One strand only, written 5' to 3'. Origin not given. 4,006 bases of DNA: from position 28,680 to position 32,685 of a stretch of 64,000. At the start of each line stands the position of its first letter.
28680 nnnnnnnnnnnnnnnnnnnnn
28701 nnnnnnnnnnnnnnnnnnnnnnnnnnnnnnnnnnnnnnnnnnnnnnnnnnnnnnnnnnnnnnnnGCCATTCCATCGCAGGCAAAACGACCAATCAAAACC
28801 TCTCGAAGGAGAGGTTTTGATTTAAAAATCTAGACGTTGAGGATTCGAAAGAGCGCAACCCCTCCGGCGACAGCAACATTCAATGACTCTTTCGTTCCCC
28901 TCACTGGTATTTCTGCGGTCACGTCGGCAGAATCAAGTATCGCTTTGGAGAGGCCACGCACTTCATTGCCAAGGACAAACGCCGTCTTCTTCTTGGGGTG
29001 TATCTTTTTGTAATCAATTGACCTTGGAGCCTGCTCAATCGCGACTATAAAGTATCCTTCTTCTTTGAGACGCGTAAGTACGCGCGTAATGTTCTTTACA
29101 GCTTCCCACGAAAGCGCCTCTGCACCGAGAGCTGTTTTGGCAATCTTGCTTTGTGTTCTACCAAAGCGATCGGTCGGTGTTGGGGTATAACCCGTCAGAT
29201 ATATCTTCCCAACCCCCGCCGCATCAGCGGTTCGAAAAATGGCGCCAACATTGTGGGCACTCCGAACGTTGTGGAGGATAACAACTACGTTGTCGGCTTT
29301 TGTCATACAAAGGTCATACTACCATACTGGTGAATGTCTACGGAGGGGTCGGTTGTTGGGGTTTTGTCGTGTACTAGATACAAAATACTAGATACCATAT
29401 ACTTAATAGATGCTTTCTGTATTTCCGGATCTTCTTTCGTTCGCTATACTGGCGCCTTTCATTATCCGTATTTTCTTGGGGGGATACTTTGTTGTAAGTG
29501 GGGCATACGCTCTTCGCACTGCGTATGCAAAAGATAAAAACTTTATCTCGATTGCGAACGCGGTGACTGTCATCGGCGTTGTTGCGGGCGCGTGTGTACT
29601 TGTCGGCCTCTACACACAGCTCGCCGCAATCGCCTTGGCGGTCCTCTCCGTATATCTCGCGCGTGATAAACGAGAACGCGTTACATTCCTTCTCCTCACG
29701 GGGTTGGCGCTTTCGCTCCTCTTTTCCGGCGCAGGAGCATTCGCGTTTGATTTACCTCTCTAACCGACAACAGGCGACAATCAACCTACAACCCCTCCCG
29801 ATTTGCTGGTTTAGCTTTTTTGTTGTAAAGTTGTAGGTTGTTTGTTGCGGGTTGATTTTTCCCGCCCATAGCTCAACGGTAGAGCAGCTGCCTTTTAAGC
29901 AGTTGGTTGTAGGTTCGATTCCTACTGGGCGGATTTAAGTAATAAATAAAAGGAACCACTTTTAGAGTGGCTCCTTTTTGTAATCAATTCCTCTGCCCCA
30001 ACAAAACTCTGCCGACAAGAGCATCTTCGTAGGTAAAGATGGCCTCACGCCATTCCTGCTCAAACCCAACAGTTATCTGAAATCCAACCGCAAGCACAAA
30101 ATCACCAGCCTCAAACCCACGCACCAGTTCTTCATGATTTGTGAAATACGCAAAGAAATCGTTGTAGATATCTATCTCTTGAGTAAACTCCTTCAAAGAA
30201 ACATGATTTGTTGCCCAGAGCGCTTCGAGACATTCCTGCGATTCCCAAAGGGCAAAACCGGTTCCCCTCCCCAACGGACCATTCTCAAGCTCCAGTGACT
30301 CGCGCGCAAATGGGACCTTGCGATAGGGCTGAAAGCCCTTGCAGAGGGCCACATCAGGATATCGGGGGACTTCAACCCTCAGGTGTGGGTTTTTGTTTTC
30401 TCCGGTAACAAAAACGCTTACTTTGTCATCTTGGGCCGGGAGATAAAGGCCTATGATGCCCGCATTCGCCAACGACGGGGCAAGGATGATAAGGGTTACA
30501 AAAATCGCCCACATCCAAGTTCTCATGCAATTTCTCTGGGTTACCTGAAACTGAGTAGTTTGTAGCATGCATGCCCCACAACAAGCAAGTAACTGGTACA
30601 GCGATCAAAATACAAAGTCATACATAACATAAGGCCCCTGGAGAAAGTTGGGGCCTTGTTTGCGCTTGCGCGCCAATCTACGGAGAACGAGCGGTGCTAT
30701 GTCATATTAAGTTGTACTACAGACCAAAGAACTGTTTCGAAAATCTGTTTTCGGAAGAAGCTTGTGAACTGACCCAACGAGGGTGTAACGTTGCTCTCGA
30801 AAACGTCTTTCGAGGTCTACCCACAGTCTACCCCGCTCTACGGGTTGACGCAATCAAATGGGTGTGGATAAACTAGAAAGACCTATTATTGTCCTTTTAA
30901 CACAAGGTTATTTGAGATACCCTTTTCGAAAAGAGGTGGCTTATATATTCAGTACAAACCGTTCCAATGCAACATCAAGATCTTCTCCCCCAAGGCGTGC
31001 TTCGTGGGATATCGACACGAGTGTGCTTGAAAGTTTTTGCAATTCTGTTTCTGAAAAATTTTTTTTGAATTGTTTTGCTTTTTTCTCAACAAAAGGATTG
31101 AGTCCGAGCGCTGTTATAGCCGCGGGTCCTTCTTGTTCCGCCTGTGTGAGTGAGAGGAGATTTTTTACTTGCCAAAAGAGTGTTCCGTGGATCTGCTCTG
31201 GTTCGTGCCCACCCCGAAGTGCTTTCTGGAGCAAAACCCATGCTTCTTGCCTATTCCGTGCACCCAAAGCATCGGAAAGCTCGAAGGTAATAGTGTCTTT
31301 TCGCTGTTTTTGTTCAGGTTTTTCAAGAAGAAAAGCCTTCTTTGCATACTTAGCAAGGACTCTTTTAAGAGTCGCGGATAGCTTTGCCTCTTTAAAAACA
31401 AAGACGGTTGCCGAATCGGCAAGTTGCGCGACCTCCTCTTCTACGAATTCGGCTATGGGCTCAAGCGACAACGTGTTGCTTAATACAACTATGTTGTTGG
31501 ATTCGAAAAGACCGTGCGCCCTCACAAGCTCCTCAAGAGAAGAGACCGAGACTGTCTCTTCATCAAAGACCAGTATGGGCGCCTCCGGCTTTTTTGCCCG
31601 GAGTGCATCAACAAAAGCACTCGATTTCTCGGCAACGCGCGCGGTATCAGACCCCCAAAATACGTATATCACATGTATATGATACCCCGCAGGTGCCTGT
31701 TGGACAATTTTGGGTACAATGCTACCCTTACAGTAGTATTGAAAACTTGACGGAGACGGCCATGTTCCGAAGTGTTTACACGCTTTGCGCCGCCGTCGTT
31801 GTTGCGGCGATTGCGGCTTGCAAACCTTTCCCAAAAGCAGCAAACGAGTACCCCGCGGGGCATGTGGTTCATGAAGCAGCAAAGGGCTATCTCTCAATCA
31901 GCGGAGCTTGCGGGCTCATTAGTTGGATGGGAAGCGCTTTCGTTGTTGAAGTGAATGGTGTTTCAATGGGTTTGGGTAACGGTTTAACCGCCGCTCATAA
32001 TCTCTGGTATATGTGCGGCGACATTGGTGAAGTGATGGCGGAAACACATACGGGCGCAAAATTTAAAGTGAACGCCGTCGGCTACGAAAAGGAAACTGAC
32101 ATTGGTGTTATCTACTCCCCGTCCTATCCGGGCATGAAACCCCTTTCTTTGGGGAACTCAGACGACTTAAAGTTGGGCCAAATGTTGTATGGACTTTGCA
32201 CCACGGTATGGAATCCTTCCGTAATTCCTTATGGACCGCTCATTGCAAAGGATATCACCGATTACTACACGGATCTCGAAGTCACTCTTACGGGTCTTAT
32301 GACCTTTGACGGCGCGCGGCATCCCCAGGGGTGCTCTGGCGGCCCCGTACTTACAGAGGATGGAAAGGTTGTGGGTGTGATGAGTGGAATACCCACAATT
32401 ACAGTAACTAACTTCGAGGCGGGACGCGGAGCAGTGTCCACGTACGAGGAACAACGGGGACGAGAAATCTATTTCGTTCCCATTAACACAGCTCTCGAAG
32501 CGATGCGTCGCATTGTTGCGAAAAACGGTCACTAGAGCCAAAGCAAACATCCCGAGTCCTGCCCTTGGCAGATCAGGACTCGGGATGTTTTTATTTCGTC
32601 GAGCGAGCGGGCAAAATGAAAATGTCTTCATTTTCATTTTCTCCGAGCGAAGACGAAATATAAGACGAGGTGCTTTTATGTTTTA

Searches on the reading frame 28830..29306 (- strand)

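Call 40: search_protein_families(library=pfam, proteins=[window:28830-29306:-], max_evalue=0.00001)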
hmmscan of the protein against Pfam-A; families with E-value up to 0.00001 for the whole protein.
window:28830-29306:- (158 aa): 1 family
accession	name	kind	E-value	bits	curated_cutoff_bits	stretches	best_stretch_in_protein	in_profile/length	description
PF00588.24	SpoU_methylase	-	4.5e-33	114.8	29.7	1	7-153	2-142/142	SpoU rRNA Methylase family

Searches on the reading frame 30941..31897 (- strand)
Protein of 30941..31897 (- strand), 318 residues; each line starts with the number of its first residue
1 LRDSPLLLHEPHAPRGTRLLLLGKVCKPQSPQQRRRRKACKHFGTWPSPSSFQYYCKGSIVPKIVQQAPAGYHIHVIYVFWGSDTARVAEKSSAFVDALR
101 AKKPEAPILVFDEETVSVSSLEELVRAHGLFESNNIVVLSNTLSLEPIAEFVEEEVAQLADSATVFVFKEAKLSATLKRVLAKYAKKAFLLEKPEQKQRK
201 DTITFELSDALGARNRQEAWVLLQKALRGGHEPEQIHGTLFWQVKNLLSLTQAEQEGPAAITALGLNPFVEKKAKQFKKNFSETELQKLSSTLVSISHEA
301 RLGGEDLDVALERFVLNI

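Call 40: search_protein_families(library=pfam, proteins=[window:30941-31897:-], max_evalue=0.00001)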
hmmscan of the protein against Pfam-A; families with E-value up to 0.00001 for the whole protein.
window:30941-31897:- (318 aa): 1 family
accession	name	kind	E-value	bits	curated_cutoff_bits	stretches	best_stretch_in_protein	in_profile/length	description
PF21694.2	DNA_pol3_delta_C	-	6.9e-13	49.1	27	1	204-317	4-120/121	DNA polymerase III delta subunit, C-terminal domain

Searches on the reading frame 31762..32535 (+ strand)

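Call 40: search_protein_families(library=pfam, proteins=[window:31762-32535:+], max_evalue=0.00001)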
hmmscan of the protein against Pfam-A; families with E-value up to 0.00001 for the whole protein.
window:31762-32535:+ (257 aa): 1 family
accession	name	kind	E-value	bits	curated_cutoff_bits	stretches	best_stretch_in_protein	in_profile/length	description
PF13365.12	Trypsin_2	-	3.2e-08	34.9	27.6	1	57-206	1-144/144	Trypsin-like peptidase domain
